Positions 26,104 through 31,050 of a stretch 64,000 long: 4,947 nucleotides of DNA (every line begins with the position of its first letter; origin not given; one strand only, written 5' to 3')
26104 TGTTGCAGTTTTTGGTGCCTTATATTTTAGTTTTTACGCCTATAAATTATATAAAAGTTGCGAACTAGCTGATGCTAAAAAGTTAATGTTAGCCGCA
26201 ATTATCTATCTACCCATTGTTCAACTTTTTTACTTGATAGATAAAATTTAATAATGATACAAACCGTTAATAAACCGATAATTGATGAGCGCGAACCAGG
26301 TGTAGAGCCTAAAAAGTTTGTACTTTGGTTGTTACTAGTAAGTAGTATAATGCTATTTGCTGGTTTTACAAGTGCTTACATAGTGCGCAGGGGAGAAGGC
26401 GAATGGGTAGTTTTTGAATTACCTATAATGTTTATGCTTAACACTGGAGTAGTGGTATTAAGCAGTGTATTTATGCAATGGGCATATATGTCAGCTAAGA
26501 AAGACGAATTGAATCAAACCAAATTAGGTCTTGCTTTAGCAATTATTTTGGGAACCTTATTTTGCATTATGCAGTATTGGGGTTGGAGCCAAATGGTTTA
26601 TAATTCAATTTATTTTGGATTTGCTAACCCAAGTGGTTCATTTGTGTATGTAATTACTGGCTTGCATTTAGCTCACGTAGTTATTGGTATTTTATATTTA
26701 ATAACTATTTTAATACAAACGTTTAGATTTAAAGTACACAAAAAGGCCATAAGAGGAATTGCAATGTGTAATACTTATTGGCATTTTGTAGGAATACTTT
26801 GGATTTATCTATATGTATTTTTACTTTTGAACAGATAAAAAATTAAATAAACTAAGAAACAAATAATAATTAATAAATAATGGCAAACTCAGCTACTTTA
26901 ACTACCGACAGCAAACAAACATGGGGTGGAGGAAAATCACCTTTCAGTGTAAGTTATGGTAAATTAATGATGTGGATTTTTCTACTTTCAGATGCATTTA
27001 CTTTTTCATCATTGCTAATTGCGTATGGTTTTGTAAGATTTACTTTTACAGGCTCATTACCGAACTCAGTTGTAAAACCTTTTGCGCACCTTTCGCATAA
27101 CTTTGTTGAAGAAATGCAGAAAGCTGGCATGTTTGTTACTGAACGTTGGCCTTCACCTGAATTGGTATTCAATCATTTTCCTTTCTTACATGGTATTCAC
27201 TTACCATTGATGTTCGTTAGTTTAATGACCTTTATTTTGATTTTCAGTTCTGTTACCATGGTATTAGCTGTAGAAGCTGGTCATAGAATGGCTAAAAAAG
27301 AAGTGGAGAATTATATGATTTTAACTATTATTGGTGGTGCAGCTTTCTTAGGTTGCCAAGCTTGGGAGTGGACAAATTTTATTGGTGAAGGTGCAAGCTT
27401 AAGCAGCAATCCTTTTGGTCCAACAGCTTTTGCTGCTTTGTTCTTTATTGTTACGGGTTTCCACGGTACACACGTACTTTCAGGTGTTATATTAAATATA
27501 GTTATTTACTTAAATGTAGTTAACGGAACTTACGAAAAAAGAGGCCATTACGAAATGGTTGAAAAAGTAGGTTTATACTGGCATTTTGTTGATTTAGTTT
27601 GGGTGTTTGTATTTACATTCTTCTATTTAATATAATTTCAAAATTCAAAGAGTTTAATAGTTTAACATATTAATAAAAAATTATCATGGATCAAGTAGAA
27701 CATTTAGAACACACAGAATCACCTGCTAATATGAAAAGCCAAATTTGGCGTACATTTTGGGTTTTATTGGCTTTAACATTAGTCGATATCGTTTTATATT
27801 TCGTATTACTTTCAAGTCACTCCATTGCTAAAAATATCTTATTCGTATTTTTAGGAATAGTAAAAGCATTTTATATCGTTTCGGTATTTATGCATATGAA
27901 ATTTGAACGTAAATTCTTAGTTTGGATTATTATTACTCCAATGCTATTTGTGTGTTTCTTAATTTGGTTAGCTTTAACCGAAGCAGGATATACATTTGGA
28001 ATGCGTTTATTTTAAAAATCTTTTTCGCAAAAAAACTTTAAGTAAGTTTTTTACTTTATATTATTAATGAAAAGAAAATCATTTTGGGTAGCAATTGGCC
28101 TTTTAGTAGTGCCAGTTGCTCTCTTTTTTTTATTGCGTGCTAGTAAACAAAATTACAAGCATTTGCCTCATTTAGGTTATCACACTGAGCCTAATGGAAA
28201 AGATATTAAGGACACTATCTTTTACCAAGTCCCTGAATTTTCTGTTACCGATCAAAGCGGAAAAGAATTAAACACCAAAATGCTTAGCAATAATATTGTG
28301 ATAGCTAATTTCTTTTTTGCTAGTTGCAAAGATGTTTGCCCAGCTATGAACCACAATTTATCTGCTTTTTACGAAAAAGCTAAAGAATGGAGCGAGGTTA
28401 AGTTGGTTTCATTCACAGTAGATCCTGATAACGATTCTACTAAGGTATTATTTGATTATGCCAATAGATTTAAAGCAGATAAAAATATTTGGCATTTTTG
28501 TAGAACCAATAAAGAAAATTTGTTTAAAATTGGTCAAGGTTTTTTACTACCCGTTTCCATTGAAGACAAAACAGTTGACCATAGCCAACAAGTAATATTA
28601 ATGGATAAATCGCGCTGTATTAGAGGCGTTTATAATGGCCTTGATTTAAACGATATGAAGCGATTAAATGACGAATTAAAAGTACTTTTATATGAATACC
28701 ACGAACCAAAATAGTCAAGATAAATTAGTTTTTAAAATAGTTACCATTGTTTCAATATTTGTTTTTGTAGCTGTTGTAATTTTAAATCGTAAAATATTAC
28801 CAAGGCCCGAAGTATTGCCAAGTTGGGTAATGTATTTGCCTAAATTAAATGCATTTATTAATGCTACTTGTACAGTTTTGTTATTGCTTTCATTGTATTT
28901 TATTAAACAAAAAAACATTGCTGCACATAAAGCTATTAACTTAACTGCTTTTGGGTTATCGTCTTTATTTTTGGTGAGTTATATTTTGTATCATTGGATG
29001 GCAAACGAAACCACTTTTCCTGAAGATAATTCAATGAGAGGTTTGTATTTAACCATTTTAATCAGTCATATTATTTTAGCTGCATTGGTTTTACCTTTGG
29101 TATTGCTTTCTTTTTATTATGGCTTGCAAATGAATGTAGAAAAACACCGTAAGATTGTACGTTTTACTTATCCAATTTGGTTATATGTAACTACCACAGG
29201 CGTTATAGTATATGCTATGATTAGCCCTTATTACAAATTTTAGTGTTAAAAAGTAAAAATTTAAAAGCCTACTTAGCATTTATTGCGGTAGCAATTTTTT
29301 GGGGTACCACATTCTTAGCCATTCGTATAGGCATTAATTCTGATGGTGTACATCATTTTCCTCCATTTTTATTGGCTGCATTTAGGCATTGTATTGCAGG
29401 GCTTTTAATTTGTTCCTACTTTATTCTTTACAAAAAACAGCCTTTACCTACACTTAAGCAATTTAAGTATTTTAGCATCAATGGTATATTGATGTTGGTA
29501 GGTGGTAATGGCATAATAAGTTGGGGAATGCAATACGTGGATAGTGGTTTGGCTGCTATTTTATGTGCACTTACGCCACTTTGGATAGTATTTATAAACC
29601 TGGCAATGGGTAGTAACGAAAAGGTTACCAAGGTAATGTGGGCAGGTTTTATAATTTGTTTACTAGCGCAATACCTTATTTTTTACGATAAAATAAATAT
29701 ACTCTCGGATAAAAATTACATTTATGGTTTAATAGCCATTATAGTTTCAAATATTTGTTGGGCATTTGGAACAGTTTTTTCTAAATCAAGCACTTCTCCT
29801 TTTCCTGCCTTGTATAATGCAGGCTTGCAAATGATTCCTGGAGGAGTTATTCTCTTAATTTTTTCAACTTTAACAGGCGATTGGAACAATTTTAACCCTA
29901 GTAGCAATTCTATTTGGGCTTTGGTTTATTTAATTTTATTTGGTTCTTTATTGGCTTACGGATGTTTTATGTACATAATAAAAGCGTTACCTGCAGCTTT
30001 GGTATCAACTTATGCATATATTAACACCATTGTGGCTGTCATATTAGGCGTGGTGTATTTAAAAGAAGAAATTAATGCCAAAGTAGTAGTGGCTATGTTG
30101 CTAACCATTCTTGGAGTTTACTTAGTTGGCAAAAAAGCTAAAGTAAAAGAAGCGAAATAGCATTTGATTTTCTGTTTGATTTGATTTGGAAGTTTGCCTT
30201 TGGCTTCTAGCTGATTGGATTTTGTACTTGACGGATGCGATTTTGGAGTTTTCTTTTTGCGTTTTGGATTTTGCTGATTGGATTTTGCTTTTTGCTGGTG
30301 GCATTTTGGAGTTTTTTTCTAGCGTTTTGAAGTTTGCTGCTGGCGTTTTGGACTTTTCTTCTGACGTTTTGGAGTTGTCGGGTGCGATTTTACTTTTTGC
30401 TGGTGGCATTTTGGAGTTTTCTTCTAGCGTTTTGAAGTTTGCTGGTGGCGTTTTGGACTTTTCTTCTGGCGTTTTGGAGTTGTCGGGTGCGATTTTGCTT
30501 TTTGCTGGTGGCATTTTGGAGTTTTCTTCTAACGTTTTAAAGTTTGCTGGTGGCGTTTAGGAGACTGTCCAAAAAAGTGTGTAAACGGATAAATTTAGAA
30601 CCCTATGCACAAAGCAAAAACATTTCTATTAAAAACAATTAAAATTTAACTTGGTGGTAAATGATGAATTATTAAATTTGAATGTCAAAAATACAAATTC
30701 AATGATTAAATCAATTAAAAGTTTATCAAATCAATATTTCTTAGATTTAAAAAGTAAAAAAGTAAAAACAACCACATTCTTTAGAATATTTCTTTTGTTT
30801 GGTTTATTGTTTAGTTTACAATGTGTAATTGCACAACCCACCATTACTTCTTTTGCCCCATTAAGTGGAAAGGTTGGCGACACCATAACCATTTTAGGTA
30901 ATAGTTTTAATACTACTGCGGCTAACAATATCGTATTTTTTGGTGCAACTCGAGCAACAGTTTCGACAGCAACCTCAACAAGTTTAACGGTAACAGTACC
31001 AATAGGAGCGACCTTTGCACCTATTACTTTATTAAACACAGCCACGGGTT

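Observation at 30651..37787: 2378-aa T9SS giant with four tandem [IPT + seven-bladed FG-GAP beta-propeller] modules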

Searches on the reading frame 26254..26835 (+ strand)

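Call 11: search_protein_families(library=pfam, proteins=[window:26254-26835:+], max_evalue=0.001)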
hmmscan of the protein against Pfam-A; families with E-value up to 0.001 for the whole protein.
window:26254-26835:+ (194 aa): 1 family
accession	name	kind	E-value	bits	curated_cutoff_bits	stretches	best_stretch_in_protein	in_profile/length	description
PF00510.24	COX3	-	6e-16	59.5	23.8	1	61-190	128-253/258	Cytochrome c oxidase subunit III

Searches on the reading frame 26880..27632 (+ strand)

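Call 11: search_protein_families(library=pfam, proteins=[window:26880-27632:+], max_evalue=0.001)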
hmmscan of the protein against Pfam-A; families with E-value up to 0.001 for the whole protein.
window:26880-27632:+ (251 aa): 1 family
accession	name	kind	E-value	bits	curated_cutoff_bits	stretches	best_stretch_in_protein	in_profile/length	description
PF00510.24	COX3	-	3.3e-17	63.6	23.8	1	108-250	122-255/258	Cytochrome c oxidase subunit III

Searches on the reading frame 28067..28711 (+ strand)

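Call 11: search_protein_families(library=pfam, proteins=[window:28067-28711:+], max_evalue=0.001)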
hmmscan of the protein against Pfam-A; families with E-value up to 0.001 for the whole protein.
window:28067-28711:+ (215 aa): 2 families
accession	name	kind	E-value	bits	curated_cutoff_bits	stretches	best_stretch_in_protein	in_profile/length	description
PF02630.20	SCO1-SenC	-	2.8e-19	69.8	22.8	1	56-182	2-131/134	SCO1/SenC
PF00578.27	AhpC-TSA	-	9.5e-05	22.8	26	1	54-127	4-76/124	AhpC/TSA family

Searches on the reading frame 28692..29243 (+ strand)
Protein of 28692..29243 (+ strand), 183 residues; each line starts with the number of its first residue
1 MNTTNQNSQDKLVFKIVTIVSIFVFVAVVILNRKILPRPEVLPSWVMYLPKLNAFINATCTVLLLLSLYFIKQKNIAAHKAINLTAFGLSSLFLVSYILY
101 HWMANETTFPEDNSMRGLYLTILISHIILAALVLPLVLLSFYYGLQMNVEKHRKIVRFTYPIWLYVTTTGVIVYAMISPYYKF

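Call 11: search_protein_families(library=pfam, proteins=[window:28692-29240:+], max_evalue=0.001)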
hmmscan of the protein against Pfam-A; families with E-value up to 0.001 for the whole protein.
window:28692-29240:+ (183 aa): 2 families
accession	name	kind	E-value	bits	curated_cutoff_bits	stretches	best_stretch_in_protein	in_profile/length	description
PF04238.17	DUF420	-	2.6e-44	151.1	30.5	1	49-177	1-130/130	Protein of unknown function (DUF420)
PF10277.15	Frag1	-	2.3e-05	24.5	30.3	1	11-150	54-186/220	Frag1/DRAM/Sfk1 family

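Call 59: find_encoding_contigs(protein=window:28692-29243:+, flank=10000, max_places=10)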
Protein window:28692-29243:+ (183 aa): 2 contigs read that carry it; 2 places shown.
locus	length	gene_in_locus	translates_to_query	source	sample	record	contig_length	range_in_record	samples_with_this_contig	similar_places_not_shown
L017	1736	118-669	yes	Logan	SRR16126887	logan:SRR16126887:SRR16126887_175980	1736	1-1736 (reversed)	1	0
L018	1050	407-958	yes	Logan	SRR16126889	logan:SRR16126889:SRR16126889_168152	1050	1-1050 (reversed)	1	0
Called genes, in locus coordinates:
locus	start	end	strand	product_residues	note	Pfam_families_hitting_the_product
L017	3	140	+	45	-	?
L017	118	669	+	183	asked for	PF10277:Frag1 (faint), PF04238:DUF420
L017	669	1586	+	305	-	PF00892:EamA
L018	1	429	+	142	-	?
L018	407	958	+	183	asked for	PF10277:Frag1 (faint), PF04238:DUF420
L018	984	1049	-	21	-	?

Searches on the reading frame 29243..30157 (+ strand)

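Call 11: search_protein_families(library=pfam, proteins=[window:29243-30157:+], max_evalue=0.001)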
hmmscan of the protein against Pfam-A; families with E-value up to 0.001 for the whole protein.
window:29243-30157:+ (305 aa): 1 family
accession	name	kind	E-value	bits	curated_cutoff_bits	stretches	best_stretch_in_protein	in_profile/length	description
PF00892.27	EamA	-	9.8e-41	139.6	28.2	2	161-295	2-133/135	EamA-like transporter family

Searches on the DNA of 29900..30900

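Call 82: search_rna_families(source=window, start=29900, end=30900, threshold=evalue, max_evalue=1)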
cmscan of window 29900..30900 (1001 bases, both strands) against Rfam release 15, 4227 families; matches with E-value up to 1: 0.
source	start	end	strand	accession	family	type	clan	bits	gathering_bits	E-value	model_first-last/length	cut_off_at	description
